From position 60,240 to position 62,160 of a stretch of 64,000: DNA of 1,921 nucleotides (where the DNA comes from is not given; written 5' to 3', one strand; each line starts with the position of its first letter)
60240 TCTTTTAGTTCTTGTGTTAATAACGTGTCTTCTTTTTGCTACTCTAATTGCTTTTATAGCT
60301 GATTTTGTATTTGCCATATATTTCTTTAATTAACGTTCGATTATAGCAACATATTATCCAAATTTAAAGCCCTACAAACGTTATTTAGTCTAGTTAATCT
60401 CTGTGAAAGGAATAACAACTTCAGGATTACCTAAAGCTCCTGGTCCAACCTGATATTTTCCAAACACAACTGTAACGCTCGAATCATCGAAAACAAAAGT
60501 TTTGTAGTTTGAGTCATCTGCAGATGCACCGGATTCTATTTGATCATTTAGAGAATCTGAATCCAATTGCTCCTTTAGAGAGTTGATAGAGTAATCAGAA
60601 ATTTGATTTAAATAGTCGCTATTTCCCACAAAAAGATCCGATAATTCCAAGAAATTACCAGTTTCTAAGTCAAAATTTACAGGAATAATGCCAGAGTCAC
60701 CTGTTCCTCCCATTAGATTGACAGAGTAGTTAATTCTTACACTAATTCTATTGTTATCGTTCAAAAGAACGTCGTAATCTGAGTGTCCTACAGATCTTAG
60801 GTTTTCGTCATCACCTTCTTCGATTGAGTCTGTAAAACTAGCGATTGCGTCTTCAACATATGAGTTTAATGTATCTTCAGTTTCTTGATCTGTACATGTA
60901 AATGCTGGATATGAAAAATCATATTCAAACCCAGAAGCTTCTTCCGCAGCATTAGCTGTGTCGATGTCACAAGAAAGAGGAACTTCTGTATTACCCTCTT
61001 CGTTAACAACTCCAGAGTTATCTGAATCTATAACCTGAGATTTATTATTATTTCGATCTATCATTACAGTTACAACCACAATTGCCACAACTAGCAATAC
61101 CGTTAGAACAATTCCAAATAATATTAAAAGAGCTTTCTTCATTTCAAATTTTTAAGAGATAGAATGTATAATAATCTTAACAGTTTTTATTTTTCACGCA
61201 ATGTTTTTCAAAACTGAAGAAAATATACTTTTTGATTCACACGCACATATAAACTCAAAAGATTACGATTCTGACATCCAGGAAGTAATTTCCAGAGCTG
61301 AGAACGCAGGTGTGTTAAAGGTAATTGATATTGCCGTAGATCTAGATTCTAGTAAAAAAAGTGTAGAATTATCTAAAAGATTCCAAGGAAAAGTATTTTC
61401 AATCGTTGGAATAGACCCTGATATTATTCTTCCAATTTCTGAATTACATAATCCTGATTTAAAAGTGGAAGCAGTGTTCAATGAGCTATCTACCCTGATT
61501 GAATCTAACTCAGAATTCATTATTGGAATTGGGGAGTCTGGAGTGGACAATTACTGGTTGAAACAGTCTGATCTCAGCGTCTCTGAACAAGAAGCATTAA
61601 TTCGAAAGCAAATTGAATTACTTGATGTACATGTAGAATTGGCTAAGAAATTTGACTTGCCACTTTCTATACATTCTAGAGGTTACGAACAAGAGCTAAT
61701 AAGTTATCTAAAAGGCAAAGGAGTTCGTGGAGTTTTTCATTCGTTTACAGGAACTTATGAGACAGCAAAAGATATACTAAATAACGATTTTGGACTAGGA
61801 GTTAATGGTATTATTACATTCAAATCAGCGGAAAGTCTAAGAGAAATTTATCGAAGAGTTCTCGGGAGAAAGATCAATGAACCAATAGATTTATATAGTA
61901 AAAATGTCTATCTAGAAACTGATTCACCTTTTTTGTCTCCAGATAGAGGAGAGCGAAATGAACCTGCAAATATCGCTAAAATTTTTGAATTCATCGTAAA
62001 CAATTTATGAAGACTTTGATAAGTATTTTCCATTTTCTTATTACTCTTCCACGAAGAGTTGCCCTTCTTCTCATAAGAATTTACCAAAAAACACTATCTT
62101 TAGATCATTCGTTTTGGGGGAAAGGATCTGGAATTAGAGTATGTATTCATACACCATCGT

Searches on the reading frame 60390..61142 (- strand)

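Call 81: search_protein_families(library=pfam, proteins=[window:60390-61142:-], max_evalue=0.0001)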
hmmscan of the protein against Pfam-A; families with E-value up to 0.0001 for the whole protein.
window:60390-61142:- (250 aa): 2 families
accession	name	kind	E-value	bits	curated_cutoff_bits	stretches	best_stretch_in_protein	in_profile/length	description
PF11738.13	DUF3298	-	2.6e-16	60.7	24.1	1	168-246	1-83/84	Protein of unknown function (DUF3298)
PF13739.11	PdaC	-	3.6e-07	31.6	29.1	1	68-146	4-90/95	Deacetylase PdaC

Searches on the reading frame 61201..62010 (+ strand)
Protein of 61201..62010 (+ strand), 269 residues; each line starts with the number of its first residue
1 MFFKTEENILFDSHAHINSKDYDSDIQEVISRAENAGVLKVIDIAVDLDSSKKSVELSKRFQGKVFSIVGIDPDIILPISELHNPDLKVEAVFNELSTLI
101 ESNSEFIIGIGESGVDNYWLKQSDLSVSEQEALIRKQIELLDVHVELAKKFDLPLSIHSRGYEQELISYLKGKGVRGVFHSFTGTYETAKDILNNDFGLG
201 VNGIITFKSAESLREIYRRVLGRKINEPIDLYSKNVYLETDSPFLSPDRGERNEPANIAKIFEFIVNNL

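Call 81: search_protein_families(library=pfam, proteins=[window:61201-62010:+], max_evalue=0.0001)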
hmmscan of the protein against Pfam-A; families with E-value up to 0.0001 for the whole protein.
window:61201-62010:+ (269 aa): 1 family
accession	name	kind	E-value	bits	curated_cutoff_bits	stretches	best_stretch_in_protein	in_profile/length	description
PF01026.27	TatD_DNase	-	1.6e-50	172.3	27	1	11-266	1-230/253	TatD related DNase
